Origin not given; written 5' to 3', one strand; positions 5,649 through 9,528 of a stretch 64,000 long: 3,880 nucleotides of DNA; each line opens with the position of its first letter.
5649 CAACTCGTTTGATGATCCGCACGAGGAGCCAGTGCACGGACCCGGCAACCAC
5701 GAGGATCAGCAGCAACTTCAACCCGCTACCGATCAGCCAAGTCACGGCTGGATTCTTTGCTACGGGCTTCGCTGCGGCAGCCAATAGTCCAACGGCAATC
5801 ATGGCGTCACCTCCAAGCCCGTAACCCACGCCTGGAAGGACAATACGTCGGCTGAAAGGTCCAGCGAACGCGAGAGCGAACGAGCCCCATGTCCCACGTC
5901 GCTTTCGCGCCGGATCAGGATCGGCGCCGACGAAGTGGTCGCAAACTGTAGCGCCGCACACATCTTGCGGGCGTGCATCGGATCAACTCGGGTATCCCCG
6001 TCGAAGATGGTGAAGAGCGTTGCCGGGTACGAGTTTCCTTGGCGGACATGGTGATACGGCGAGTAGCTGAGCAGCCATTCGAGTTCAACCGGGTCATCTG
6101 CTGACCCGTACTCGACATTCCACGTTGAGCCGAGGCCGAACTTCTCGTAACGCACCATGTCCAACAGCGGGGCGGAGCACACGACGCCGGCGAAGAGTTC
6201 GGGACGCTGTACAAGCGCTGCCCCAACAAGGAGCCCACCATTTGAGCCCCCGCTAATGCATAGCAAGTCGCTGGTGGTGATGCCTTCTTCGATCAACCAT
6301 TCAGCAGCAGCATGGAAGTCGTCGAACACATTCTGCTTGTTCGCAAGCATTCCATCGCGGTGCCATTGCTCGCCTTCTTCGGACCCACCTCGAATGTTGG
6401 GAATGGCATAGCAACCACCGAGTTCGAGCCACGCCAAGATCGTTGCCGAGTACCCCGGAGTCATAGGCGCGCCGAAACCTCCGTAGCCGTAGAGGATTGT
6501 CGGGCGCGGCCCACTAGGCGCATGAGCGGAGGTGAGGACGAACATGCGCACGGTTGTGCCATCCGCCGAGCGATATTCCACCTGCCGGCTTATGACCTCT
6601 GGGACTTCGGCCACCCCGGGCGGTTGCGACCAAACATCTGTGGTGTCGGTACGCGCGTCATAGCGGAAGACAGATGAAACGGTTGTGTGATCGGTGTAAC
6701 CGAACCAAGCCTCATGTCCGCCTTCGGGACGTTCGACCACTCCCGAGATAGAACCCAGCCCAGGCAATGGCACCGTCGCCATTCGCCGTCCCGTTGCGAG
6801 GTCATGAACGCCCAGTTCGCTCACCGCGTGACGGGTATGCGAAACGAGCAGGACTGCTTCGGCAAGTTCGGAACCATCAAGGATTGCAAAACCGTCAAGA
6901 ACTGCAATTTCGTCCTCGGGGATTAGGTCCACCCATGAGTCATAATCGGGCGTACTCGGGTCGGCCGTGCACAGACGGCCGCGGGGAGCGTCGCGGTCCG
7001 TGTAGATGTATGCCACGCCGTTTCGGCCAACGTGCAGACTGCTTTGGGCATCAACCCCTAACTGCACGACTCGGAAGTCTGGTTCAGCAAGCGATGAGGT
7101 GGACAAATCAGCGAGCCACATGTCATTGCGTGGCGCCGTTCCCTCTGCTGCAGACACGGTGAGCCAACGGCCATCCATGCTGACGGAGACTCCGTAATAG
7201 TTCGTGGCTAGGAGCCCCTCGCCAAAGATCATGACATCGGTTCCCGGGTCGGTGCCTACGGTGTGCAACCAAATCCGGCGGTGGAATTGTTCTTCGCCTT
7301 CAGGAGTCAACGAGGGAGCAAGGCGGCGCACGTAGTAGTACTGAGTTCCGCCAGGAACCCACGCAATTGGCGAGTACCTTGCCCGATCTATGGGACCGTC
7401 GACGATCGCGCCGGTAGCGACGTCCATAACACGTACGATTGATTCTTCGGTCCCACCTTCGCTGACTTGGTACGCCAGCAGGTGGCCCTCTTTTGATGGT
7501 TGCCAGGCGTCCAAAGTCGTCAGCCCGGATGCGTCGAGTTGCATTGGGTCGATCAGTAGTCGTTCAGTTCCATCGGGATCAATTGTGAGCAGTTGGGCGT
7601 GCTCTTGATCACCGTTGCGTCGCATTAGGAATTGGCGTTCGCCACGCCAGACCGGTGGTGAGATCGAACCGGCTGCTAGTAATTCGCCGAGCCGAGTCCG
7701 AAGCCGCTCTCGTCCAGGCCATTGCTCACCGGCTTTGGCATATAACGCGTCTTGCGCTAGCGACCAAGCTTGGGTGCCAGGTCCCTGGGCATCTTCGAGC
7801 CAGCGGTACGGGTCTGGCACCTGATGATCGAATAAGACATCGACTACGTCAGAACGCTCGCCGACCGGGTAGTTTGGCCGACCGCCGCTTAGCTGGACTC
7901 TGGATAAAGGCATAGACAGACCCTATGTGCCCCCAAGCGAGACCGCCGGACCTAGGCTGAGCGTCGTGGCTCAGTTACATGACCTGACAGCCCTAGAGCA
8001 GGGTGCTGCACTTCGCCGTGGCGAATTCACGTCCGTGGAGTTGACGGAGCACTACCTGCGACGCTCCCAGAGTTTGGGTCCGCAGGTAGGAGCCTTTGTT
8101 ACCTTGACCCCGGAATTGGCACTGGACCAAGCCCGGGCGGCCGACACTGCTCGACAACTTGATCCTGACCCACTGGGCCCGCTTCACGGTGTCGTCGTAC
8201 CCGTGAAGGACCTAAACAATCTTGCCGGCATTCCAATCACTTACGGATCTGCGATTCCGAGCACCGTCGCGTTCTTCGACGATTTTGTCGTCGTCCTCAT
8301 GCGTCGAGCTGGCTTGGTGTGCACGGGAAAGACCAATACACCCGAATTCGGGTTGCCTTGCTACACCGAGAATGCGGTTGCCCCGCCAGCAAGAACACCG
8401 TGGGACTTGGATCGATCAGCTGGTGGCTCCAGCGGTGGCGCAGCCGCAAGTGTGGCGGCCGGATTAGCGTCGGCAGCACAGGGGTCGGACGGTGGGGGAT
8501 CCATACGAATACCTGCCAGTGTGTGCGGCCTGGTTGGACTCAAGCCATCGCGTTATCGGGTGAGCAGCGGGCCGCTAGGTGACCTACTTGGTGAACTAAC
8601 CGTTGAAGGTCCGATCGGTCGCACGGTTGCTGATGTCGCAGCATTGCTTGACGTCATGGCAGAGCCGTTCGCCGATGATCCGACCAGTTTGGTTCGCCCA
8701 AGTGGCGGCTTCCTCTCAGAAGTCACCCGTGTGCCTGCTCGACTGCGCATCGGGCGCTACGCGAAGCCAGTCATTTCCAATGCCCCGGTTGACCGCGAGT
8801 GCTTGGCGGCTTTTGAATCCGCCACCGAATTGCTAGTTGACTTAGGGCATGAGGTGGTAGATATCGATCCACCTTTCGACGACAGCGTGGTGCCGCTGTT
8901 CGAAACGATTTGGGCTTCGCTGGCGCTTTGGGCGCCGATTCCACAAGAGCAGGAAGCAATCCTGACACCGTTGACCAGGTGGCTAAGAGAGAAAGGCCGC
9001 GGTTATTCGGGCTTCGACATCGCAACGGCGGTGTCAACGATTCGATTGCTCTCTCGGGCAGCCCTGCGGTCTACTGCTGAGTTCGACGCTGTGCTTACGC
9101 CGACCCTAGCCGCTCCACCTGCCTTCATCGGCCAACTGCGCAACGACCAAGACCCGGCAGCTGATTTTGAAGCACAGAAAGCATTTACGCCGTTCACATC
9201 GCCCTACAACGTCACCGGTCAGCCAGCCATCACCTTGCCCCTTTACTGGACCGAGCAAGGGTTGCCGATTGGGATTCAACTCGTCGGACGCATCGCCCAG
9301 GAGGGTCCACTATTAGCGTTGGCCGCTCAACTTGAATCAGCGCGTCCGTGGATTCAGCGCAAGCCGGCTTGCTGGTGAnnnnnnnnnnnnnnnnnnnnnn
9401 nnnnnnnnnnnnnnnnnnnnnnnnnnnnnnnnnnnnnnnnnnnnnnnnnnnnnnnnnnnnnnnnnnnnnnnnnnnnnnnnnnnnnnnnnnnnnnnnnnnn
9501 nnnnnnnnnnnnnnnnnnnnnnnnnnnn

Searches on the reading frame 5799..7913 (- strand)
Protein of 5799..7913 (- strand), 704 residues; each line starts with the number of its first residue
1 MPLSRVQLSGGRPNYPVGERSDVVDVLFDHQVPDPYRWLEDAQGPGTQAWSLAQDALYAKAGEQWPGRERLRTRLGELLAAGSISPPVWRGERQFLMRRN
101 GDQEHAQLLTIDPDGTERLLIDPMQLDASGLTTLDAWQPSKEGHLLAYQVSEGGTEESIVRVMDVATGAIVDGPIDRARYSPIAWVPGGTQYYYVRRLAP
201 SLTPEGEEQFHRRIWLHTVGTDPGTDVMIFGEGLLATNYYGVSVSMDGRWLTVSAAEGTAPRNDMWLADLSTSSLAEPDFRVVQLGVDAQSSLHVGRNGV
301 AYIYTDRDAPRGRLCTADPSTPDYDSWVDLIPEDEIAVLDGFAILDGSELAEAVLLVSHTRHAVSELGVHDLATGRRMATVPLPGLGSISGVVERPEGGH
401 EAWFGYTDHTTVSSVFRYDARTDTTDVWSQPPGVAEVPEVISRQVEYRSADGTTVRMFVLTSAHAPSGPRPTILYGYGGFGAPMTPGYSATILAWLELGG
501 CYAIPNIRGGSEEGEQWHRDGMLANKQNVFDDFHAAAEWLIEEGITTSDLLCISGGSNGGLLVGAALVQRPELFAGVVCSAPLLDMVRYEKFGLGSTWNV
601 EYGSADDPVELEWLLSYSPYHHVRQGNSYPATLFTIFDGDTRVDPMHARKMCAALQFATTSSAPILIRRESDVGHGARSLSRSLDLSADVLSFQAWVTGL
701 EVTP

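Call 34: search_protein_families(library=pfam, proteins=[window:5799-7913:-], max_evalue=0.00001)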
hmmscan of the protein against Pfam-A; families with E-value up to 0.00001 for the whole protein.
window:5799-7913:- (704 aa): 2 families
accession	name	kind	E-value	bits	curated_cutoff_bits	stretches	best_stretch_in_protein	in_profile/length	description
PF02897.21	Peptidase_S9_N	-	2.5e-67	227.9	24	1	16-430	2-413/414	Prolyl oligopeptidase, N-terminal beta-propeller domain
PF00326.27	Peptidase_S9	-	1e-45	156.3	22.6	1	491-698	5-210/213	Prolyl oligopeptidase family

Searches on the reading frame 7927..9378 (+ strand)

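Call 34: search_protein_families(library=pfam, proteins=[window:7927-9378:+], max_evalue=0.00001)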
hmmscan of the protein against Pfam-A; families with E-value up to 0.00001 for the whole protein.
window:7927-9378:+ (483 aa): 1 family
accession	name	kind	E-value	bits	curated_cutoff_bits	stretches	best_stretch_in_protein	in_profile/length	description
PF01425.27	Amidase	-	1.3e-100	338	27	1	38-463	1-445/445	Amidase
